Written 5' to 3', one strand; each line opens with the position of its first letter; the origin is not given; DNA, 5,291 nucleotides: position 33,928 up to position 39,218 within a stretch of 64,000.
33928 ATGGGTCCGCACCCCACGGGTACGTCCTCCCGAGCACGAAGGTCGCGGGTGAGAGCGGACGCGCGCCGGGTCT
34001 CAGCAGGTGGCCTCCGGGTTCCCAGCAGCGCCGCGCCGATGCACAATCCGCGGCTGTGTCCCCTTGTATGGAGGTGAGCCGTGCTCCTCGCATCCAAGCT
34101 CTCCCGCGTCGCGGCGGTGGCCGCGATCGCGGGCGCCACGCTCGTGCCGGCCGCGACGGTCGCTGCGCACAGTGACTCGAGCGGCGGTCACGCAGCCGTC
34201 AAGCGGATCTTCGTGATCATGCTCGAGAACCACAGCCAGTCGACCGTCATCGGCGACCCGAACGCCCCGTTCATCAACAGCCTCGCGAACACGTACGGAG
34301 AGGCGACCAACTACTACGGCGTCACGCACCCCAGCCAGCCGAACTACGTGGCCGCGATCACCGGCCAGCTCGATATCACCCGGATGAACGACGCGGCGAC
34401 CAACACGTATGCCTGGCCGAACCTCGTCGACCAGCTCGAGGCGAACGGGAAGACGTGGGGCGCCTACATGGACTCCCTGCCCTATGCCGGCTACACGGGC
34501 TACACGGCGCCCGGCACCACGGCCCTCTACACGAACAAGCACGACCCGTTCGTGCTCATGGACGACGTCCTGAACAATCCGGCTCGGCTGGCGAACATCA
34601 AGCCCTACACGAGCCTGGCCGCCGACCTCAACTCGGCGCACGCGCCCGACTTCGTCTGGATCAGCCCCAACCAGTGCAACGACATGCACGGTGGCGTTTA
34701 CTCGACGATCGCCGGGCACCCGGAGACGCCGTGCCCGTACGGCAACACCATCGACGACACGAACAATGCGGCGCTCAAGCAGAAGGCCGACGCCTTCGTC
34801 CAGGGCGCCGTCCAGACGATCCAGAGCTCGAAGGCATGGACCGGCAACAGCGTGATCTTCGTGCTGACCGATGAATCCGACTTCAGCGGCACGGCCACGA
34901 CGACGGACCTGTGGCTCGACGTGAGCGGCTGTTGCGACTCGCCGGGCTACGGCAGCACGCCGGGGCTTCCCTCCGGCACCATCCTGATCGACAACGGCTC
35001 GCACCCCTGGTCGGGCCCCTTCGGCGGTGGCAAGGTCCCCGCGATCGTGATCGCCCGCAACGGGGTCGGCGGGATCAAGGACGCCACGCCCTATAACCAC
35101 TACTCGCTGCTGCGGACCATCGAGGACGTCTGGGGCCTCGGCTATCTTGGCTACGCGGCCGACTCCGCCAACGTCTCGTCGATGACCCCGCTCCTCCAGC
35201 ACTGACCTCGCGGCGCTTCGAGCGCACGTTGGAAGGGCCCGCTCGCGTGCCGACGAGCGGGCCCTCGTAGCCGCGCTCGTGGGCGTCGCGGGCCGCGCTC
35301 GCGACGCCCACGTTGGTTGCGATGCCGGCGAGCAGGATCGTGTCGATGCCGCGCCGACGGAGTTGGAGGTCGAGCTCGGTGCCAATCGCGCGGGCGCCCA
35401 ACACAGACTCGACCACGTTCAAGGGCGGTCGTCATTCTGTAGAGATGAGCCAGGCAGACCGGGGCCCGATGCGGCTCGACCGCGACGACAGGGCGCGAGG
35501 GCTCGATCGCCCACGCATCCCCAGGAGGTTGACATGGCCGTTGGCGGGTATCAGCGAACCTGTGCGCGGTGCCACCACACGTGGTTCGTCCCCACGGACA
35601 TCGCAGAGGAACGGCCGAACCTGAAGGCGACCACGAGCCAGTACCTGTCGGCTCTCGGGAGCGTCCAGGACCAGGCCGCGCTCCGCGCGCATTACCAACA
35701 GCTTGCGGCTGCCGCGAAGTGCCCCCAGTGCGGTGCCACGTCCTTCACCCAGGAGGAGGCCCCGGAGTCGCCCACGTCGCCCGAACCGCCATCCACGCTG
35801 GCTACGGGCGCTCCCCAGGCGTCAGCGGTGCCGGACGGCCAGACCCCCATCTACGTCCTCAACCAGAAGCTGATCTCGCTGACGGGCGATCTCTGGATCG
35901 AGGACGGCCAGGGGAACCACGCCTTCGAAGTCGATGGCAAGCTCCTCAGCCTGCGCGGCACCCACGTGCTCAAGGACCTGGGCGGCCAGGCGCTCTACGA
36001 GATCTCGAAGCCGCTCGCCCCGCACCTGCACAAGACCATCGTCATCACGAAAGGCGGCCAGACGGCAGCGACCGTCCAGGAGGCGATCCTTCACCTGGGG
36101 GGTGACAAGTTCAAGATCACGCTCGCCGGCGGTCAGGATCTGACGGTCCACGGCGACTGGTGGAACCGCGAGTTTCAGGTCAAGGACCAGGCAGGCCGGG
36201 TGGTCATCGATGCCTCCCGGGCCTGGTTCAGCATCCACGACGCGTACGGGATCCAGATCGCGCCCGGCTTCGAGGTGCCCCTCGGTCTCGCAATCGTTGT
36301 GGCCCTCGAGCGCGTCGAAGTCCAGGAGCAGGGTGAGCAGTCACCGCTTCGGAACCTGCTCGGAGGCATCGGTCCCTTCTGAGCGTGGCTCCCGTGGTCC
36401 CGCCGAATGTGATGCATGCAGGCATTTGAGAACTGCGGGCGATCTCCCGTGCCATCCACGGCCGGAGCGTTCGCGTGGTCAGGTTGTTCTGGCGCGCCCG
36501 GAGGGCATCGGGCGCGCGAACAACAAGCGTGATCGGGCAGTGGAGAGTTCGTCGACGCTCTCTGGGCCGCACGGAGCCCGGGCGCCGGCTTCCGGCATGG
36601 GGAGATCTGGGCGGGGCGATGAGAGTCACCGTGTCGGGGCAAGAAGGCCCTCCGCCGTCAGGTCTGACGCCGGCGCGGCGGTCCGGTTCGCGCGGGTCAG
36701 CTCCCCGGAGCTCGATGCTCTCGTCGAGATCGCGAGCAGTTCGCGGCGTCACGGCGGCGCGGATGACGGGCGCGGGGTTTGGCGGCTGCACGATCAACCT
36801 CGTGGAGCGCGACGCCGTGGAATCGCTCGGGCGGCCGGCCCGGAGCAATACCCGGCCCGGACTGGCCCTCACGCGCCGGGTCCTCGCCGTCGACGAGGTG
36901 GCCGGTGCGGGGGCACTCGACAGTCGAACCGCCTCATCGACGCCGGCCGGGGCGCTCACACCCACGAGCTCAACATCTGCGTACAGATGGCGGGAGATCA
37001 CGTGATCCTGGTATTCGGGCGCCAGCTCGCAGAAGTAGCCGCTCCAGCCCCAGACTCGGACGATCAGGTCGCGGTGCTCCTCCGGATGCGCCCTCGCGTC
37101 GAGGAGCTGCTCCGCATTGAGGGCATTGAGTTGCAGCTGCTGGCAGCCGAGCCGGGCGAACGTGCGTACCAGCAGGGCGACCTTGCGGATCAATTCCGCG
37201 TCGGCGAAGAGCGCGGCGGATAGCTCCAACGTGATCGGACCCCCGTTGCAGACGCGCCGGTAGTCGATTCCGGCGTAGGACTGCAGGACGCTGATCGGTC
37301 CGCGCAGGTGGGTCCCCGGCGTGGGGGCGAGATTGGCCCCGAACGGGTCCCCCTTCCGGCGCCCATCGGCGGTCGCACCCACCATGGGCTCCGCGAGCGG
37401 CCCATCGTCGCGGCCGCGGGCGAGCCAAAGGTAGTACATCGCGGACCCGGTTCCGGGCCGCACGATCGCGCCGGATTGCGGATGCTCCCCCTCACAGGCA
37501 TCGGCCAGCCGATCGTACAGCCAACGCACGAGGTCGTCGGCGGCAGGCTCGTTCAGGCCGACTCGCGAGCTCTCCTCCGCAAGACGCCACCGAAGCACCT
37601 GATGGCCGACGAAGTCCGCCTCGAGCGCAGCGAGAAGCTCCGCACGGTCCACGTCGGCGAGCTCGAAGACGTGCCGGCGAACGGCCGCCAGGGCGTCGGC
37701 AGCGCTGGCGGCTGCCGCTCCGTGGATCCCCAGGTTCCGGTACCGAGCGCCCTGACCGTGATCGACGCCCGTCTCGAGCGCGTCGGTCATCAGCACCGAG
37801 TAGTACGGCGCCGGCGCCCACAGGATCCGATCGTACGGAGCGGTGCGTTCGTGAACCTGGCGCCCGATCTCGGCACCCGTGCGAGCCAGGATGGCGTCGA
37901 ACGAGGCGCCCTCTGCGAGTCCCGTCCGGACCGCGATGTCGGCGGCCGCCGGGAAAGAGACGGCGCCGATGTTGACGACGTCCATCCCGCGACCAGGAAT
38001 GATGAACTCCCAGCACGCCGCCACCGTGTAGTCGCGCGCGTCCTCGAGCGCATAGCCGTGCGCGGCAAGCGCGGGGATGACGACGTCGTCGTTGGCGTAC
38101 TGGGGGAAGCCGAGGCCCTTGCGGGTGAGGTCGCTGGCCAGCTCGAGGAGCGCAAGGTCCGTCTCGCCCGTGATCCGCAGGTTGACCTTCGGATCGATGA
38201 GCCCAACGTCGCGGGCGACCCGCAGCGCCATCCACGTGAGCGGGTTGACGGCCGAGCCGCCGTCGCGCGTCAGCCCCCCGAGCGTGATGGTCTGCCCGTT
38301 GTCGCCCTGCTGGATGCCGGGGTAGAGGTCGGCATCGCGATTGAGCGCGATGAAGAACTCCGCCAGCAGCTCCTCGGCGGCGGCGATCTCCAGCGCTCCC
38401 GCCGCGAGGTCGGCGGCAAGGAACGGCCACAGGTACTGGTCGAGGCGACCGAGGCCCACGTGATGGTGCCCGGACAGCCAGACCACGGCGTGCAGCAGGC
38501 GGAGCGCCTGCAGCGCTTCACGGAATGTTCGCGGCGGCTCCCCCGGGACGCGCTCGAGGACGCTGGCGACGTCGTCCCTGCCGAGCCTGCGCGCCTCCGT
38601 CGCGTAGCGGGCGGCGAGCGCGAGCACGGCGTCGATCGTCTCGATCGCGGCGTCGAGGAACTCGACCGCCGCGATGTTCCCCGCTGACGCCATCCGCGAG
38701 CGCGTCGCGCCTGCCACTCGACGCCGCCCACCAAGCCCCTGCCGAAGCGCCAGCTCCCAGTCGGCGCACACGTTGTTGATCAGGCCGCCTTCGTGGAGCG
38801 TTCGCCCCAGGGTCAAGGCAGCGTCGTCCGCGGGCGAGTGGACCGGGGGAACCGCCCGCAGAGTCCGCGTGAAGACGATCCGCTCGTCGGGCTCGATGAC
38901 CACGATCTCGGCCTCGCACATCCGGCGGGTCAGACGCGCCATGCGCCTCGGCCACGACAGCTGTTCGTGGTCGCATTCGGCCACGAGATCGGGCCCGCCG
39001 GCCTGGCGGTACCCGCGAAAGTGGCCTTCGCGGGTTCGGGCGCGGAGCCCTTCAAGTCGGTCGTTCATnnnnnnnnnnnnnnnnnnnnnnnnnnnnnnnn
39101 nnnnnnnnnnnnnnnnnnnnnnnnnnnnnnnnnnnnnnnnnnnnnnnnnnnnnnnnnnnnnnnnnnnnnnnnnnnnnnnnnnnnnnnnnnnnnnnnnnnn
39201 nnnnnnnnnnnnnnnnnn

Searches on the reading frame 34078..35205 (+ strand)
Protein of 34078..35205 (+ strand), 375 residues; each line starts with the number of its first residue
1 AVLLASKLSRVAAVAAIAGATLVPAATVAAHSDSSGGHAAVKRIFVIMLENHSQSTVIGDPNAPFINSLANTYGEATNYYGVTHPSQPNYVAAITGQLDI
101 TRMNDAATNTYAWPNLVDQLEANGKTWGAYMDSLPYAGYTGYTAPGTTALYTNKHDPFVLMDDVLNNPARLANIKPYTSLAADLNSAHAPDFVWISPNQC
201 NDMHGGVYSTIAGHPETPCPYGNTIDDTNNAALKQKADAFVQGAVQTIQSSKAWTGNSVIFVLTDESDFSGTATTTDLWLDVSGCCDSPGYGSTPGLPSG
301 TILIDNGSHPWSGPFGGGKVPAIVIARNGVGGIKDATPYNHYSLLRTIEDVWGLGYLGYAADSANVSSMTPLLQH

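Call 93: search_protein_families(library=pfam, proteins=[window:34078-35205:+], max_evalue=0.0001)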
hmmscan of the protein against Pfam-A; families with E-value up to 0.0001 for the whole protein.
window:34078-35205:+ (375 aa): 1 family
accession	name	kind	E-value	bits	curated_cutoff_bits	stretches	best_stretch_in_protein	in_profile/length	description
PF04185.19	Phosphoesterase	-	2e-32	113.2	23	2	62-208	106-256/356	Phosphoesterase family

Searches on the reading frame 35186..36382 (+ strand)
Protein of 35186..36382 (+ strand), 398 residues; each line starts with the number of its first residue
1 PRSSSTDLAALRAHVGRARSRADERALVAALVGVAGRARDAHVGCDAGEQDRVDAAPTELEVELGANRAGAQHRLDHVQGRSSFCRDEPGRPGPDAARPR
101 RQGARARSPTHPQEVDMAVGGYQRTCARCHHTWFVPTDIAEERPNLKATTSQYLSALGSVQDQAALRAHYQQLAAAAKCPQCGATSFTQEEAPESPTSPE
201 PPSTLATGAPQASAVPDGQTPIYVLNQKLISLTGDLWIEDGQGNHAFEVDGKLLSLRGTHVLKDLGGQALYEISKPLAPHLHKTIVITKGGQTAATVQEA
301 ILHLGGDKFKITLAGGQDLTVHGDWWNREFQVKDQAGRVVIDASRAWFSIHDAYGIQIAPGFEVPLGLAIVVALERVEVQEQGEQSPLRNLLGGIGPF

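Call 93: search_protein_families(library=pfam, proteins=[window:35186-36382:+], max_evalue=0.0001)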
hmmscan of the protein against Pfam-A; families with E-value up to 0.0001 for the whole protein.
window:35186-36382:+ (398 aa): 1 family
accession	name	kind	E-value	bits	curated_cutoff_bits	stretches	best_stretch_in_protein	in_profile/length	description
PF04525.18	LOR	-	1.9e-14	54.2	24.5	1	225-372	19-186/187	LURP-one-related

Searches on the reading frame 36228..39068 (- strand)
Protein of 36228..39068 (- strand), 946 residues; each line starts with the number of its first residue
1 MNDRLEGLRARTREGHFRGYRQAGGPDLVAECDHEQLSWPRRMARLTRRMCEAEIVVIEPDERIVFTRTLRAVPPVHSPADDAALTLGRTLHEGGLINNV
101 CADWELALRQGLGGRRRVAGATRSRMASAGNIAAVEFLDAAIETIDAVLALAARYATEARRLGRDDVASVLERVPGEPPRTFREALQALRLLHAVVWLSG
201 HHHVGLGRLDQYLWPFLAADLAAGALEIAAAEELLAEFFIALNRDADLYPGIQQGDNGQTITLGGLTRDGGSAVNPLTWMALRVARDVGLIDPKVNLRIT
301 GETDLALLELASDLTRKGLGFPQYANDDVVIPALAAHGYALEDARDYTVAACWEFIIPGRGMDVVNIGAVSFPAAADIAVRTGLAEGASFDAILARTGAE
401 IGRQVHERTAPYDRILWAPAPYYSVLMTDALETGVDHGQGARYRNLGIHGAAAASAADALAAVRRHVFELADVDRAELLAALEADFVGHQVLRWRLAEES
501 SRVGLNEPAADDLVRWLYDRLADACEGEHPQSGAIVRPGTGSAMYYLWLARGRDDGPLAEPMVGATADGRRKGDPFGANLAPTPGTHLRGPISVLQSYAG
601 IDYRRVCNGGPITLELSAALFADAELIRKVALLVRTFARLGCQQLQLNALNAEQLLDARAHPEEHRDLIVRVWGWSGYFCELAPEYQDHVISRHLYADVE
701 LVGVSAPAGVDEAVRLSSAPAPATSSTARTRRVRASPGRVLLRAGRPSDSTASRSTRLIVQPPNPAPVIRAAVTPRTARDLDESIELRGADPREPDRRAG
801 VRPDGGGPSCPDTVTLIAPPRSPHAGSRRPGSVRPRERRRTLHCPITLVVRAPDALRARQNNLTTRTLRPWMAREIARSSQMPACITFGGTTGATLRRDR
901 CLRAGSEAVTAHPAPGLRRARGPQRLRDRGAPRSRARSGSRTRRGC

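Call 6: search_protein_families(library=pfam, proteins=[window:36228-39068:-], max_evalue=0.01)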
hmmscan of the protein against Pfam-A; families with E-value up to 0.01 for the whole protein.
window:36228-39068:- (946 aa): 2 families
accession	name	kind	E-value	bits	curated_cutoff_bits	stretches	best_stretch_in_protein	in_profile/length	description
PF02901.20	PFL-like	-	2.7e-80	271.2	24.3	2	98-386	158-463/647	Pyruvate formate lyase-like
PF01228.26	Gly_radical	-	3.4e-16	60.1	22.2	1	579-680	4-106/106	Glycine radical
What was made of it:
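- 36972..39068 (-): Glycyl radical enzyme, conserved 699 codons. Cys352 at 38013-38015, Glu354 at 38007-38009, radical Gly674 at 37047-37049. Pfam PF02901 and PF01228 (call 6).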

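Call 7: search_protein_families(library=ncbifam, proteins=[window:36228-39068:-], max_evalue=0.01)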
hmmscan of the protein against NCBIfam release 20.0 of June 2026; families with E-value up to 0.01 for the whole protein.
window:36228-39068:- (946 aa): 12 families
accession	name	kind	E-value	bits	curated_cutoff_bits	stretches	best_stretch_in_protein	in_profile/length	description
TIGR01774.1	PFL2-3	subfamily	3.2e-80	270.4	678.2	1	138-693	198-781/786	formate C-acetyltransferase/glycerol dehydratase family glycyl radical enzyme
NF007437.0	PRK09983.1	equivalog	3e-71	240.6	1109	1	150-694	212-761/765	formate C-acetyltransferase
NF043068.1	glycl_HYPD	equivalog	1.6e-65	221.6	1100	1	144-693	202-779/784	trans-4-hydroxy-L-proline dehydratase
NF048011.1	SfplDhtHpsGDes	equivalog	1.7e-64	218.5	1000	2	102-398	188-506/821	(2S)-3-sulfopropanediol dehydratase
TIGR04394.1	choline_CutC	equivalog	3.8e-63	214.2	1050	2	129-384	192-464/789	choline trimethylamine-lyase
NF048009.1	SfplDhtHpfGKleb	equivalog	6e-56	190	1000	2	418-693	548-819/824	(2S)-3-sulfopropanediol dehydratase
NF033718.1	indole_decarb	equivalog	5.5e-45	153.9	1100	2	134-365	253-504/868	indoleacetate decarboxylase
NF033715.1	glycyl_HPDL_Lrg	equivalog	4.5e-37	127.3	1150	2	157-354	302-509/901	4-hydroxyphenylacetate decarboxylase large subunit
TIGR01255.1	pyr_form_ly_1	equivalog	1.7e-13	49.9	994.2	1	563-695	601-740/744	formate C-acetyltransferase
NF038360.1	rad_fix_GrcA3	exception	1.7e-12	47.2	158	1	631-696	10-75/78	autonomous glycyl radical cofactor GrcA3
TIGR04365.1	spare_glycyl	equivalog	7.2e-08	32.7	170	1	634-695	60-122/126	autonomous glycyl radical cofactor GrcA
NF008341.1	PRK11127.1-1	equivalog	8.1e-07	28.9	145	1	646-696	27-77/80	autonomous glycyl radical cofactor GrcA2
